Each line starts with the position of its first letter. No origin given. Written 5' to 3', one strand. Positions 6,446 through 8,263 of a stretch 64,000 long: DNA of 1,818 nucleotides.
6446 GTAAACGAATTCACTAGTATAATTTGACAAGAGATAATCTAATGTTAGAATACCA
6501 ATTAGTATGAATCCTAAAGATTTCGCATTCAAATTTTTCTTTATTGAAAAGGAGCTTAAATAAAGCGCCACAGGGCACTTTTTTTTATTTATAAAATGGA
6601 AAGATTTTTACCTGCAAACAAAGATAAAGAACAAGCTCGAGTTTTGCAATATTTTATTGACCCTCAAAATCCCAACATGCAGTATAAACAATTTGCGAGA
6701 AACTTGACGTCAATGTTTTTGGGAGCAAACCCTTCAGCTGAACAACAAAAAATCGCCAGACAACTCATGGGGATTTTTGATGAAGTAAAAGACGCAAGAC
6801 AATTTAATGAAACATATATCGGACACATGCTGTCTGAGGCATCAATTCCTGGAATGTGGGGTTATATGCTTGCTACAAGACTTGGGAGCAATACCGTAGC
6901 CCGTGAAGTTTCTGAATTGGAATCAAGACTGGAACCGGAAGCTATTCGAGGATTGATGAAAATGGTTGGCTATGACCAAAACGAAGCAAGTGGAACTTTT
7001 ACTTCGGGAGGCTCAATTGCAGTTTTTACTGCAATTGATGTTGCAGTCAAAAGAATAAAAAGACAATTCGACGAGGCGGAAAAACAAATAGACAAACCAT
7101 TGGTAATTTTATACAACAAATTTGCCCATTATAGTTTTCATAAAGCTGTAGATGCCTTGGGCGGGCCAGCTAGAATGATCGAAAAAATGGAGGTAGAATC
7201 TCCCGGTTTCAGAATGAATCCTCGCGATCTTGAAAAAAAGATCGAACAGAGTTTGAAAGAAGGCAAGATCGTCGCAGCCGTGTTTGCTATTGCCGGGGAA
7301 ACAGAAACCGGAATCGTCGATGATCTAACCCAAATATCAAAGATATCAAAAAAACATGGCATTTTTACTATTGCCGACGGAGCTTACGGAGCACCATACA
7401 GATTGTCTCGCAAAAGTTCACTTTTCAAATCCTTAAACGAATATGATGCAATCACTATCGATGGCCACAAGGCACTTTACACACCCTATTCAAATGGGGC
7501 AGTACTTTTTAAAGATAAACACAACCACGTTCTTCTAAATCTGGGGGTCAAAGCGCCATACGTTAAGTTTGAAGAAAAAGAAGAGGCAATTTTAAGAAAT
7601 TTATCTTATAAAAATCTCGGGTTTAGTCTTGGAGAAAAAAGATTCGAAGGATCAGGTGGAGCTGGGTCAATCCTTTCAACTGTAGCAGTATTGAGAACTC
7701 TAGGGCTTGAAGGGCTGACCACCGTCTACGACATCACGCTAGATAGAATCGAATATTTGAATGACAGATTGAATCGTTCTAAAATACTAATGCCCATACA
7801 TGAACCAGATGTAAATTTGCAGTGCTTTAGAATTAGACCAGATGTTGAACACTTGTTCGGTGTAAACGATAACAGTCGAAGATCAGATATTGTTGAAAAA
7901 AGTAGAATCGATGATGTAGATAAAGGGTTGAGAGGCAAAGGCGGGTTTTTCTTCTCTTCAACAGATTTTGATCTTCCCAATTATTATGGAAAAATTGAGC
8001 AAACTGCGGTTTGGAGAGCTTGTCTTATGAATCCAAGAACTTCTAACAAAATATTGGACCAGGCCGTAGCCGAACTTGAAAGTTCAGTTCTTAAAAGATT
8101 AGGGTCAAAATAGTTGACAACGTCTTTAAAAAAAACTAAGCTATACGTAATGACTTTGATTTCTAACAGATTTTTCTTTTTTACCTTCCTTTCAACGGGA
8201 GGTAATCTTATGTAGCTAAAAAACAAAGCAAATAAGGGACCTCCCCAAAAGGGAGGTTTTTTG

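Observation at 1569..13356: Compact amino-acid-processing gene cluster: ligase, enolase-superfamily racemase/epimerase, aminotransferase, M20 deacylase, PLP decarboxylase, a second M20 and a GNAT-motif protein, bracketed by thrS and tyrS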

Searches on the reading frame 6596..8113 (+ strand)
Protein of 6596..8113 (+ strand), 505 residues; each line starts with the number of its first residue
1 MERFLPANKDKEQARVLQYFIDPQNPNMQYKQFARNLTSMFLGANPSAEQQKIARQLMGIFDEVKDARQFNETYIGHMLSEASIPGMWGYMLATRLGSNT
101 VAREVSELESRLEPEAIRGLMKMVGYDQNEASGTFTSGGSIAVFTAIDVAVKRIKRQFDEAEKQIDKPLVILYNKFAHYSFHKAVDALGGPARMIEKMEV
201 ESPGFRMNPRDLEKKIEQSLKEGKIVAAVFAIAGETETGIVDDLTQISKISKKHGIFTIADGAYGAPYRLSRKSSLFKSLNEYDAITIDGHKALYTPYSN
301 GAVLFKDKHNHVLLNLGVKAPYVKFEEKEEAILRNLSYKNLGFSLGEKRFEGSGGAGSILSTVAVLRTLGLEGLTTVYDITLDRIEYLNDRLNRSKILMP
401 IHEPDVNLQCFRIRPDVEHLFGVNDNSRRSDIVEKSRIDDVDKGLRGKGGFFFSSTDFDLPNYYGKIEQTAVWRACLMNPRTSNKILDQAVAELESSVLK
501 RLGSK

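Call 3: search_protein_families(library=pfam, proteins=[window:6596-8113:+], max_evalue=0.01)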
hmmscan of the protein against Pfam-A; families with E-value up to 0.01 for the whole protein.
window:6596-8113:+ (505 aa): 3 families
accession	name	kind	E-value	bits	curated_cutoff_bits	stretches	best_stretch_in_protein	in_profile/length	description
PF00282.25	Pyridoxal_deC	-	1.6e-28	100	27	1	78-413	46-374/375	Pyridoxal-dependent decarboxylase conserved domain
PF00266.25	Aminotran_5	-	0.00011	21.7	21.5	1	214-316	130-224/371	Aminotransferase class-V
PF05889.19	SepSecS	-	0.00022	20.5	21.1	1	170-266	103-196/389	O-phosphoseryl-tRNA(Sec) selenium transferase, SepSecS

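Call 4: search_protein_families(library=ncbifam, proteins=[window:6596-8113:+], max_evalue=0.01)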
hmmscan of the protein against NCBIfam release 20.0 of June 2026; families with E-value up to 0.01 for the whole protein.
window:6596-8113:+ (505 aa): 19 families
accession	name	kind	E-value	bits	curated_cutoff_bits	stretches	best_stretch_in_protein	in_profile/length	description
TIGR03799.1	NOD_PanD_pyr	equivalog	7.3e-40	136.8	606.1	1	126-493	155-518/522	pyridoxal-dependent aspartate 1-decarboxylase PanP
NF052646.1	DABADecarRhbB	equivalog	2.3e-32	112.2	900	1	113-412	139-417/491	L-2,4-diaminobutyrate decarboxylase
TIGR03812.1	tyr_de_CO2_Arch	equivalog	9.3e-28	97.1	299.4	1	110-413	58-326/375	tyrosine decarboxylase MfnA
TIGR03811.1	tyr_de_CO2_Ent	equivalog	4.4e-19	68.4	905.3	3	150-266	204-324/608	tyrosine decarboxylase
NF002748.0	PRK02769.1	equivalog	5.4e-11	41.8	305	1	169-309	111-250/382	histidine decarboxylase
NF006810.0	PRK09331.1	subfamily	7.2e-08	31.6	301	1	167-314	103-244/397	Sep-tRNA:Cys-tRNA synthetase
TIGR02539.1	SepCysS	equivalog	1.2e-06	27.8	365.25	1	170-326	92-237/370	O-phospho-L-seryl-tRNA:Cys-tRNA synthase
NF002806.0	PRK02948.1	subfamily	1.4e-05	24.3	304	1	132-307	61-214/381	IscS subfamily cysteine desulfurase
TIGR01977.1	am_tr_V_EF2568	hypoth_equivalog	4.1e-05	22.8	377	1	209-314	127-221/376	cysteine desulfurase family protein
TIGR02326.1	transamin_PhnW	equivalog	5.9e-05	22.3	400.8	1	213-262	117-166/363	2-aminoethylphosphonate--pyruvate transaminase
TIGR03301.1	PhnW-AepZ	equivalog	6.6e-05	22.5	360.8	1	214-262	114-162/355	2-aminoethylphosphonate aminotransferase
TIGR03531.1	selenium_SpcS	equivalog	7.5e-05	21.5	224.85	1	166-299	149-280/444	O-phosphoseryl-tRNA(Sec) selenium transferase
NF010006.0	PRK13479.1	equivalog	8e-05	21.9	296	1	213-262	119-168/369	2-aminoethylphosphonate--pyruvate transaminase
TIGR01788.1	Glu-decarb-GAD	equivalog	0.00038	19.3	380.4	1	127-323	98-291/431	glutamate decarboxylase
TIGR02006.1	IscS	equivalog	0.00054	19.1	643.2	1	214-308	133-219/402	IscS subfamily cysteine desulfurase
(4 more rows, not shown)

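Call 23: search_solved_structures(query=window:6596-8110:+, max_evalue=0.00001)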
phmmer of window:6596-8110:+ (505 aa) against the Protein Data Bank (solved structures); distinct sequences matched with E-value up to 0.00001: 28.
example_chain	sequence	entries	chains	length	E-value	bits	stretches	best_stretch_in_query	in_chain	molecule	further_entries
8zpi_A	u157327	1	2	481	7.3e-35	124.1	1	70-416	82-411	Diaminobutyrate-2-oxoglutarate transaminase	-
4rit_B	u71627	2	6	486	5.5e-27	98.2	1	58-416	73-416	Pyridoxal-dependent decarboxylase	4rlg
4riz_A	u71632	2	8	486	1.9e-26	96.4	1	58-416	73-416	Pyridoxal-dependent decarboxylase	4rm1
4rj0_B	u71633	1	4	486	1.9e-26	96.4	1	58-416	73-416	Pyridoxal-dependent decarboxylase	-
4obu_E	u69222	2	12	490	3.3e-22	82.4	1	100-325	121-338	Pyridoxal-dependent decarboxylase domain protein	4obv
6enz_A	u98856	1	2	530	3.8e-22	82.2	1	89-413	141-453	Acidic amino acid decarboxylase GADL1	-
6zek_A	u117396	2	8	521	1.4e-18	70.4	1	80-328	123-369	Cysteine sulfinic acid decarboxylase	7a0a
2jis_A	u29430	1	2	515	2e-18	69.9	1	80-328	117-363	CYSTEINE SULFINIC ACID DECARBOXYLASE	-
5o5c_A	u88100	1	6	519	2.2e-18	69.8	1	64-416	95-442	Putative decarboxylase involved in desferrioxamine biosynthesis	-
2qma_A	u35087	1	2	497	1.1e-17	67.5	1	126-419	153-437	Diaminobutyrate-pyruvate transaminase and L-2,4-diaminobutyrate decarboxylase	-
2okk_A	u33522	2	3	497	3.4e-16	62.6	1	74-414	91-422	Glutamate decarboxylase 2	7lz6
3vp6_A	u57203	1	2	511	4.7e-16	62.1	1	72-435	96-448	Glutamate decarboxylase 1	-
2okj_A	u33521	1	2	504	1.3e-15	60.7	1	72-430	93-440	Glutamate decarboxylase 1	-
6ebn_A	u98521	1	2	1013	1.8e-14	56.9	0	69-147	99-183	non canonical aromatic amino acid decarboxylase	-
5hsi_A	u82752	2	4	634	3.2e-14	56.1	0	154-267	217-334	Putative decarboxylase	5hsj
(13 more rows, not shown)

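Call 85: find_homologous_proteins(query=window:6596-8110:+, max_evalue=1e-20)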
Query window:6596-8110:+ (505 aa): 100 proteins with E <= 1e-20 among 8000 candidates.
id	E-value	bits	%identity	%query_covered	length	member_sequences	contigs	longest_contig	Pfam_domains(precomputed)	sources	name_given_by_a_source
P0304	0.0e+0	1038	100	92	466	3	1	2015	PF00282.26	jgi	-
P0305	3.2e-254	862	74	100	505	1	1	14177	PF00282.26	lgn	-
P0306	1.7e-249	847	75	100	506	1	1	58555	PF00282.26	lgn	-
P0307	2.4e-228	777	68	97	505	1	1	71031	PF00282.26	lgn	-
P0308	1.8e-220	751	67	98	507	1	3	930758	PF00282.26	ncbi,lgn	-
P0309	4.1e-149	516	51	97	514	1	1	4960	PF00282.26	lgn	-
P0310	4.7e-148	512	52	98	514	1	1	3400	PF00282.26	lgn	-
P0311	3.2e-143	496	51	97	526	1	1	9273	PF00282.26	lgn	-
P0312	2.2e-142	494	48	97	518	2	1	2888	PF00282.26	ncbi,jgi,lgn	-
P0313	6.6e-142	492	48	99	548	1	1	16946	PF00282.26,PF05889.20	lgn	-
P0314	4.6e-141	489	50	97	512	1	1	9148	PF00282.26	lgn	-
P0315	1.0e-139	485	49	97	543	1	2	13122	PF00282.26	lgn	-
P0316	6.5e-139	482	48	97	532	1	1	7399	PF00282.26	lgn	-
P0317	2.0e-138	481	48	97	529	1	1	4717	PF00282.26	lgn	-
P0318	6.2e-138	479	48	98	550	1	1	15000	PF00282.26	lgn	-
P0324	5.5e-130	453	45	100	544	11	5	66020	PF00282.26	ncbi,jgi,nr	ncbi:MAG TPA: pyridoxal-dependent decarboxylase [Candidatus Saccharimonadales bacterium]|jgi:glutama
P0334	3.2e-123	430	45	96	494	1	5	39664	PF00282.26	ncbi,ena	-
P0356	8.6e-103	363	41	98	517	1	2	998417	PF00282.26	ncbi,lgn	ncbi:MAG: pyridoxal-dependent decarboxylase [Microgenomates group bacterium]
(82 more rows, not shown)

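Call 86: find_encoding_contigs(protein=P0308, flank=8000, max_places=1)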
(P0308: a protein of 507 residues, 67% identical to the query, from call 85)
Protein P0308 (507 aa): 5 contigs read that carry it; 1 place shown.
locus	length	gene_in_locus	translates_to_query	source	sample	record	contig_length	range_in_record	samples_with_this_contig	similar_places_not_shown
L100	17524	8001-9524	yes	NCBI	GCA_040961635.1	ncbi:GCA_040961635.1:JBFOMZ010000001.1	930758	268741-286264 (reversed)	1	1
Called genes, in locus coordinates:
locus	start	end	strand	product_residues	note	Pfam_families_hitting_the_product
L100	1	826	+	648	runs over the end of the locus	PF03483:B3_4, PF03484:B5, PF17759:tRNA_synthFbeta, PF03147:FDX-ACB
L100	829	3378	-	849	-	PF00912:Transgly, PF00905:Transpeptidase, PF17957:Big_7 (faint)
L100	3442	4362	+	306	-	-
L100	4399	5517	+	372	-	PF02746:MR_MLE_N, PF13378:MR_MLE_C, PF26685:DUF8230_C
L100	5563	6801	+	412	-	PF00155:Aminotran_1_2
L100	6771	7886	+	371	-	PF01546:Peptidase_M20, PF07687:M20_dimer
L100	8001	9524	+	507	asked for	PF00282:Pyridoxal_deC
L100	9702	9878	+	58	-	-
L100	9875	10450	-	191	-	-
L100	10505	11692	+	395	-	PF00579:tRNA-synt_1b, PF01479:S4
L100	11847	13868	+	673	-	PF17191:RecG_wedge, PF00270:DEAD, PF04851:ResIII, PF00271:Helicase_C, PF22590:Cas3-like_C_2 (weak), PF19833:RecG_dom3_C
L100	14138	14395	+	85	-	-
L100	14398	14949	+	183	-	-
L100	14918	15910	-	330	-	PF21068:ATPgraspMvdD, PF08443:RimK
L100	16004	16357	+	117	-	PF01029:NusB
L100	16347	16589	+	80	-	-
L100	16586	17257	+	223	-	PF22935:RM44_endonuclase (faint), PF14622:Ribonucleas_3_3, PF00636:Ribonuclease_3, PF14709:DND1_DSRM (weak), PF00035:dsrm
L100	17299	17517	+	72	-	PF00886:Ribosomal_S16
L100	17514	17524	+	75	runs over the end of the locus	PF13083:KH_KhpA-B, PF07650:KH_2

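Call 87: find_encoding_contigs(protein=P0324, flank=8000, max_places=1)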
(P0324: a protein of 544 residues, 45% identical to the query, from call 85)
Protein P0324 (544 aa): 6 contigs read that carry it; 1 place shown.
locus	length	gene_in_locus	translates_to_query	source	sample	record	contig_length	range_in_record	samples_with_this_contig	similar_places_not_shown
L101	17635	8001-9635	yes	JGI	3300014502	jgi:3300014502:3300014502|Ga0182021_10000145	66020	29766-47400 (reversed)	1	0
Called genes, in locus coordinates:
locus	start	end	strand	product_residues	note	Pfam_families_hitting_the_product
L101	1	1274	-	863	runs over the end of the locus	PF00912:Transgly, PF00905:Transpeptidase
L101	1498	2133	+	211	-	PF00300:His_Phos_1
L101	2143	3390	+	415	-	PF02403:Seryl_tRNA_N, PF00587:tRNA-synt_2b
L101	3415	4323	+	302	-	-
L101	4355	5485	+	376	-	PF02746:MR_MLE_N, PF13378:MR_MLE_C, PF26685:DUF8230_C (weak)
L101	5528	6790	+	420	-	PF00155:Aminotran_1_2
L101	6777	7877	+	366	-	PF01546:Peptidase_M20, PF07687:M20_dimer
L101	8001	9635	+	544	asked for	PF00282:Pyridoxal_deC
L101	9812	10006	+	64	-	-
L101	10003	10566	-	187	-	-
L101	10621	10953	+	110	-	-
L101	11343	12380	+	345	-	-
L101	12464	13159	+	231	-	PF00702:Hydrolase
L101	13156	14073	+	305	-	PF01156:IU_nuc_hydro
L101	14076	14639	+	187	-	-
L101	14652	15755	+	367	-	PF01546:Peptidase_M20, PF07687:M20_dimer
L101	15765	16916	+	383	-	PF00579:tRNA-synt_1b, PF01479:S4 (weak)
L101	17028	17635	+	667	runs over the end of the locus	PF17191:RecG_wedge, PF00270:DEAD, PF04851:ResIII, PF00271:Helicase_C, PF22590:Cas3-like_C_2 (weak), PF19833:RecG_dom3_C (weak)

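Call 88: find_encoding_contigs(protein=P0356, flank=8000, max_places=1)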
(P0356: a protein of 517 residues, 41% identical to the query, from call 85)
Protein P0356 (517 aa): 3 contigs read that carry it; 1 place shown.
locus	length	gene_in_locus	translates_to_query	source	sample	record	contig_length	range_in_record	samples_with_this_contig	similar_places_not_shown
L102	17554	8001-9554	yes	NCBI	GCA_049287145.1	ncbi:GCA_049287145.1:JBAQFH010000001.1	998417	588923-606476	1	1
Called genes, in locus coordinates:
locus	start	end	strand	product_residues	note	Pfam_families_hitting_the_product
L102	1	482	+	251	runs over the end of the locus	-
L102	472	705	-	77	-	PF13083:KH_KhpA-B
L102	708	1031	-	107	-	PF00886:Ribosomal_S16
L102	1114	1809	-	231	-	PF22935:RM44_endonuclase (weak), PF14622:Ribonucleas_3_3, PF00636:Ribonuclease_3, PF00035:dsrm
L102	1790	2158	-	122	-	PF01029:NusB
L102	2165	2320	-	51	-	PF01783:Ribosomal_L32p (weak)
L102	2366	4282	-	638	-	PF17191:RecG_wedge, PF01336:tRNA_anti-codon, PF00270:DEAD, PF04851:ResIII, PF00271:Helicase_C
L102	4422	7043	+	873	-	PF00912:Transgly, PF00905:Transpeptidase, PF17957:Big_7 (faint)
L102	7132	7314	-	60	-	-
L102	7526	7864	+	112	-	-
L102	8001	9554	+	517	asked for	PF00282:Pyridoxal_deC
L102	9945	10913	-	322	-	-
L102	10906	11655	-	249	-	-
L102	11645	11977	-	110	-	PF00391:PEP-utilizers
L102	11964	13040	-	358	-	PF01546:Peptidase_M20, PF07687:M20_dimer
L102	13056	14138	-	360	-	PF00583:Acetyltransf_1, PF13673:Acetyltransf_10 (weak), PF13508:Acetyltransf_7 (weak)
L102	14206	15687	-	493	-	PF07475:Hpr_kinase_C (faint), PF00056:Ldh_1_N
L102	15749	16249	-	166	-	PF02912:Phe_tRNA-synt_N, PF01409:tRNA-synt_2d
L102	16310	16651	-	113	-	PF00453:Ribosomal_L20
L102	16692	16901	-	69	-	PF01632:Ribosomal_L35p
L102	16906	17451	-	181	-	PF05198:IF3_N, PF00707:IF3_C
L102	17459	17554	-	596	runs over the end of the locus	PF07973:tRNA_SAD, PF00587:tRNA-synt_2b, PF03129:HGTP_anticodon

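Call 90: search_protein_families(library=pfam, proteins=[L100:3442-4359:+, L101:3415-4320:+, L101:11343-12377:+, L102:13056-14138:-, L101:10003-10566:-, L101:10621-10953:+], max_evalue=1)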
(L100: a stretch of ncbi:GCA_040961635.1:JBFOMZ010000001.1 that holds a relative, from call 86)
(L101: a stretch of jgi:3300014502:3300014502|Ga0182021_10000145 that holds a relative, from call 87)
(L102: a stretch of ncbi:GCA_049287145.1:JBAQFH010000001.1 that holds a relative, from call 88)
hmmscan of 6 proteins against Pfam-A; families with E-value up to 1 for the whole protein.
L100:3442-4359:+ (306 aa): 1 family
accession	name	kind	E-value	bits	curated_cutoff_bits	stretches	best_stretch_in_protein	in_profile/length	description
PF00583.31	Acetyltransf_1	-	0.0098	16.6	20.7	1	92-143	55-98/116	Acetyltransferase (GNAT) family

L101:3415-4320:+ (302 aa): 0 families

L101:11343-12377:+ (345 aa): 1 family
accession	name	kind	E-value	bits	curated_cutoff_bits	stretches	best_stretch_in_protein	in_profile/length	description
PF13804.11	HERV-K_env_2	-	0.27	11.4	22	1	20-68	109-157/169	Retro-transcribing viruses envelope glycoprotein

L102:13056-14138:- (360 aa): 9 families
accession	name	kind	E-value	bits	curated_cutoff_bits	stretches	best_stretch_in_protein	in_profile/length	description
PF00583.31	Acetyltransf_1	-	6.4e-10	39.8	20.7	1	37-117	15-101/116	Acetyltransferase (GNAT) family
PF13508.13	Acetyltransf_7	-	4.8e-07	30.5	27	1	55-111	6-63/84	Acetyltransferase (GNAT) domain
PF13673.13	Acetyltransf_10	-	1.5e-06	28.6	23.6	1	34-107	13-82/128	Acetyltransferase (GNAT) domain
PF13527.13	Acetyltransf_9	-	0.0029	18.1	25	1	10-109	2-105/127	Acetyltransferase (GNAT) domain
PF14542.12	Acetyltransf_CG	-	0.004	17.7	30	1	61-109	9-57/80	GCN5-related N-acetyl-transferase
PF13302.13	Acetyltransf_3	-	0.0096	17.1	25.4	1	10-118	4-121/138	Acetyltransferase (GNAT) domain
PF12746.13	GNAT_acetyltran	-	0.0098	16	26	1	59-119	164-223/243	GNAT acetyltransferase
PF18267.7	Rubredoxin_C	-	0.062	13.7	25.9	1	42-82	26-65/70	Rubredoxin NAD+ reductase C-terminal domain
PF08445.16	FR47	-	0.068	13.6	22.1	1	75-115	20-60/86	FR47-like protein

L101:10003-10566:- (187 aa): 0 families

L101:10621-10953:+ (110 aa): 0 families

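Call 91: search_protein_families(library=ncbifam, proteins=[L100:3442-4359:+, L101:3415-4320:+, L101:11343-12377:+], max_evalue=1)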
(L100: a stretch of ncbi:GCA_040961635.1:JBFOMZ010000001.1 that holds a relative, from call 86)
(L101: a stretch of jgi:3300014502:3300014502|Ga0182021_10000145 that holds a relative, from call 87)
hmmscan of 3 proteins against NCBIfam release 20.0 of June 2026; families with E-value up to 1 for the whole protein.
L100:3442-4359:+ (306 aa): 0 families

L101:3415-4320:+ (302 aa): 0 families

L101:11343-12377:+ (345 aa): 1 family
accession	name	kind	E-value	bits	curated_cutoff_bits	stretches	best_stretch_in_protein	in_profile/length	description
TIGR00875.1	fsa_talC_mipB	equivalog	0.14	11.6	245.95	1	279-338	26-81/213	fructose-6-phosphate aldolase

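Call 93: search_solved_structures(query=A6, max_evalue=10, show_alignments=2)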
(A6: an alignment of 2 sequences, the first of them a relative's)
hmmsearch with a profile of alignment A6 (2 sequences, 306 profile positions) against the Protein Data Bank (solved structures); distinct sequences matched with E-value up to 10: 5.
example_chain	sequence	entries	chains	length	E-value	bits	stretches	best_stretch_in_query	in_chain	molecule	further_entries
6qph_1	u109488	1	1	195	0.024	16.9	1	223-292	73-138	Chlorophyll a-b binding protein, chloroplastic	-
6rhz_1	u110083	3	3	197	0.024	16.9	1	223-292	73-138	Chlorophyll a-b binding protein, chloroplastic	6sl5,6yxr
9mgz_1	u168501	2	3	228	0.032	16.5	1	223-292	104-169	Chlorophyll a-b binding protein, chloroplastic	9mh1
9mgw_1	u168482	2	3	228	0.1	14.8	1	223-292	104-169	Chlorophyll a-b binding protein, chloroplastic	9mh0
1mk4_A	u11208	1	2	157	1.1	11.4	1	98-183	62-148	Hypothetical protein yqjY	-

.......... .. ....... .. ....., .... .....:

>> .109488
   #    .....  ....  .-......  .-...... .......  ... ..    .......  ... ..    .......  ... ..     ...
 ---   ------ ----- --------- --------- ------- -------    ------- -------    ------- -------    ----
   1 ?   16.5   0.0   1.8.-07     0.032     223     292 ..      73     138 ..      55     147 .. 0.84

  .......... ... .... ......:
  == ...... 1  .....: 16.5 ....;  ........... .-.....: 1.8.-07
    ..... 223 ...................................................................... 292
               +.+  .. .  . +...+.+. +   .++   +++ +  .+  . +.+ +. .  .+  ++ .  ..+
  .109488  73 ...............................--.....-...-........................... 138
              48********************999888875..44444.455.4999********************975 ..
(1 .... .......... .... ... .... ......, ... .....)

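Call 97: search_protein_families(library=ncbifam, proteins=[L100:4399-5514:+, L101:4355-5482:+], max_evalue=1e-20)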
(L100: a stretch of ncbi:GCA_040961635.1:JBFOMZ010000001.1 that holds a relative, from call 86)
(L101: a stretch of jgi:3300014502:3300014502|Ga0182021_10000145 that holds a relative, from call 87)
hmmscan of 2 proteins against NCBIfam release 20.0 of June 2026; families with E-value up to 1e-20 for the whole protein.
L100:4399-5514:+ (372 aa): 4 families
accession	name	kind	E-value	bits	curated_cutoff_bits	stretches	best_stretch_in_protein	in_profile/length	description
TIGR01928.1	menC_lowGC_arch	equivalog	3.5e-85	285.9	200.65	1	11-337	1-324/325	o-succinylbenzoate synthase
TIGR02534.1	mucon_cyclo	subfamily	2e-27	96.2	334.95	1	9-364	5-366/368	muconate/chloromuconate family cycloisomerase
NF042940.1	racemase_DgcA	equivalog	1.1e-21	77.4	400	1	11-299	4-274/323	N-acetyl-D-Glu racemase DgcA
NF043002.1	HProlDhtase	equivalog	1.9e-21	76.3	500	1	6-311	4-306/366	cis-3-hydroxy-L-proline dehydratase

L101:4355-5482:+ (376 aa): 2 families
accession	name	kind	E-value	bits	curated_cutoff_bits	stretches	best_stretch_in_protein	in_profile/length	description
TIGR01928.1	menC_lowGC_arch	equivalog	3.1e-79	266.4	200.65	1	14-340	1-324/325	o-succinylbenzoate synthase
TIGR02534.1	mucon_cyclo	subfamily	1.1e-25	90.5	334.95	1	10-365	3-364/368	muconate/chloromuconate family cycloisomerase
